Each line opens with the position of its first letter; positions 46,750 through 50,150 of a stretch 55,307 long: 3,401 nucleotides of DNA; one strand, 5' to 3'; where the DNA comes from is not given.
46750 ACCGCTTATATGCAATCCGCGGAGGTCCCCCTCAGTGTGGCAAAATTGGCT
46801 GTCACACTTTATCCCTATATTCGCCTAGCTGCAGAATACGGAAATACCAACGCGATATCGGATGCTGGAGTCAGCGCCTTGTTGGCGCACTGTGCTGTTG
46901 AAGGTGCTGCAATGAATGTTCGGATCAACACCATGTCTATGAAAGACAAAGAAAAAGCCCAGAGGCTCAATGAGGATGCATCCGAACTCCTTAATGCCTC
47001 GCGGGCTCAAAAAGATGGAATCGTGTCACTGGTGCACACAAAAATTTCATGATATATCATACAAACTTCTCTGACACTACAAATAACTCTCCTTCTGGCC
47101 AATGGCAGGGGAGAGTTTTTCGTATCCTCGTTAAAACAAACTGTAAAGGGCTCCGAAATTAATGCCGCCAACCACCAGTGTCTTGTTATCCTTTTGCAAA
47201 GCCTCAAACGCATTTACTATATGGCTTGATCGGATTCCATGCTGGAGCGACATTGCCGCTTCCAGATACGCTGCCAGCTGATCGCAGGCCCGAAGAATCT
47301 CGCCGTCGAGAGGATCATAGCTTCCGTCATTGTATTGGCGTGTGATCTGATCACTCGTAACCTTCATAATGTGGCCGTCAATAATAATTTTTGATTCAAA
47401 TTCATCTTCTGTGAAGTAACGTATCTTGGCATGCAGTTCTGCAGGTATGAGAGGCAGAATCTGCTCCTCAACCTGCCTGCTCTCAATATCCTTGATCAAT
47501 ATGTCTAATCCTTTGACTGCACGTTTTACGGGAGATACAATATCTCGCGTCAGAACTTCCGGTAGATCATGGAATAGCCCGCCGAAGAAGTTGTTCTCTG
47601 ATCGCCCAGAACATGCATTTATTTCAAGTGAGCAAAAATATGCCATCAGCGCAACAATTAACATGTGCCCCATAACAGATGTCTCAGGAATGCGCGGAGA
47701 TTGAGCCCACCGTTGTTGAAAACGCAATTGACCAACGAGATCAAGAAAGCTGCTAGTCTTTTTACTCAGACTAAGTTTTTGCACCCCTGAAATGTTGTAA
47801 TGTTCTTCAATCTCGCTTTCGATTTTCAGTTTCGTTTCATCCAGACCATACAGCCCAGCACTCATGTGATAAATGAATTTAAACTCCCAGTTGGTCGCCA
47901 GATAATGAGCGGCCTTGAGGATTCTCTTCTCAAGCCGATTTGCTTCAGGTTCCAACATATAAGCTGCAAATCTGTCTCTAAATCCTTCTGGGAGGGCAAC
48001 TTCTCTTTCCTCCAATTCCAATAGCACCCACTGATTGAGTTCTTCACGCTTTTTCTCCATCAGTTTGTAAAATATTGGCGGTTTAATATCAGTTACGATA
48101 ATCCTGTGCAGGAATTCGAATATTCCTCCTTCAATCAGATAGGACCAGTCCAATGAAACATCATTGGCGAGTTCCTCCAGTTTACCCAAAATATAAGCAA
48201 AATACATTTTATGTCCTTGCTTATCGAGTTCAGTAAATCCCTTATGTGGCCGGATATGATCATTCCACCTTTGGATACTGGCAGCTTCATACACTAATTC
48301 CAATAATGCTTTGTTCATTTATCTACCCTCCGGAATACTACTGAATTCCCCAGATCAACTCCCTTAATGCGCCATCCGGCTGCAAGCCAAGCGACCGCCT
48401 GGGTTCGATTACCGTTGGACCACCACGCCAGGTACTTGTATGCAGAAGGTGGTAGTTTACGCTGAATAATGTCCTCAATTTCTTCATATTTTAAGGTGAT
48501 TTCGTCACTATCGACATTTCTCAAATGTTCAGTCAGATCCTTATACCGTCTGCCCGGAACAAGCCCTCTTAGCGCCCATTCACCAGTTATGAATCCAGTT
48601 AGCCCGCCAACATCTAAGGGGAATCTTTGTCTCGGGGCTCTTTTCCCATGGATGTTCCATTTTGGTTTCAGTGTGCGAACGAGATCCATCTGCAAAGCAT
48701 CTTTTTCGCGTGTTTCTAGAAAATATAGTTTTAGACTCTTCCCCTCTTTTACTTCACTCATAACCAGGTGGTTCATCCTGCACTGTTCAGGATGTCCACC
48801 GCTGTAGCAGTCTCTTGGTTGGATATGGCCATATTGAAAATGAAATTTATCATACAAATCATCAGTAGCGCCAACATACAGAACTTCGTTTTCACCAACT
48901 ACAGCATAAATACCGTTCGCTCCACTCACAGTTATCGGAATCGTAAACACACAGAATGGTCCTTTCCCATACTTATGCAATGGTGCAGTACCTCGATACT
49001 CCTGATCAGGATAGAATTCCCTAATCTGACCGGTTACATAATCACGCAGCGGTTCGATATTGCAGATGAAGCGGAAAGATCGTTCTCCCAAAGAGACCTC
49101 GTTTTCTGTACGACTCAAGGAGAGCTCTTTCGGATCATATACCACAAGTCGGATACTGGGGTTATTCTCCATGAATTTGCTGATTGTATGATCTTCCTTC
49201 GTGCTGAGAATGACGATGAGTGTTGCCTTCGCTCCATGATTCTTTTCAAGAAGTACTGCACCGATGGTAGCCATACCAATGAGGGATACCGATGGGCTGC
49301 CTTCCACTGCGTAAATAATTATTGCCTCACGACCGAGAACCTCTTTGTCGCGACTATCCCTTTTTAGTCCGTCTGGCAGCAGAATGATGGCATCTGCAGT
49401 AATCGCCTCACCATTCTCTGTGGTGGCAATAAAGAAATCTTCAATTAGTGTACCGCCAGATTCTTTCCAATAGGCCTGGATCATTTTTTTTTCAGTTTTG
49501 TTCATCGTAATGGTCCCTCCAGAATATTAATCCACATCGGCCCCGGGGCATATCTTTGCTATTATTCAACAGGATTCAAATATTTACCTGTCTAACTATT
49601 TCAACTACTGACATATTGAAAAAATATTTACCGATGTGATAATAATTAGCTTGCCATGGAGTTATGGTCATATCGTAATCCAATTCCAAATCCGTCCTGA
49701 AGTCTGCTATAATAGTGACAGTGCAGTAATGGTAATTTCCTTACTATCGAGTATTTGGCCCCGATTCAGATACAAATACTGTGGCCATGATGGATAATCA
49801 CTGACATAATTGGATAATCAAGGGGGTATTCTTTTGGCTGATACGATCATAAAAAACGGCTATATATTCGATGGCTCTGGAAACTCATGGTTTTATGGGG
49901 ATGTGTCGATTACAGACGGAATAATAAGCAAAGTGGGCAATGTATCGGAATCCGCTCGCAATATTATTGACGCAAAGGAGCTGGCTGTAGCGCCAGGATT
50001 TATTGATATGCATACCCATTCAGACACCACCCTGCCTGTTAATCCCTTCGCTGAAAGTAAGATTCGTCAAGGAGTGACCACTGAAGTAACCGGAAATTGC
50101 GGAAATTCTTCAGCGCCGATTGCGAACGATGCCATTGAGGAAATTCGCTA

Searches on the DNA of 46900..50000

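Call 84: search_rna_families(source=window, start=46900, end=50000, threshold=evalue, max_evalue=1)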
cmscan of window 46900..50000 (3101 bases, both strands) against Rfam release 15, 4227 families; matches with E-value up to 1: 0.
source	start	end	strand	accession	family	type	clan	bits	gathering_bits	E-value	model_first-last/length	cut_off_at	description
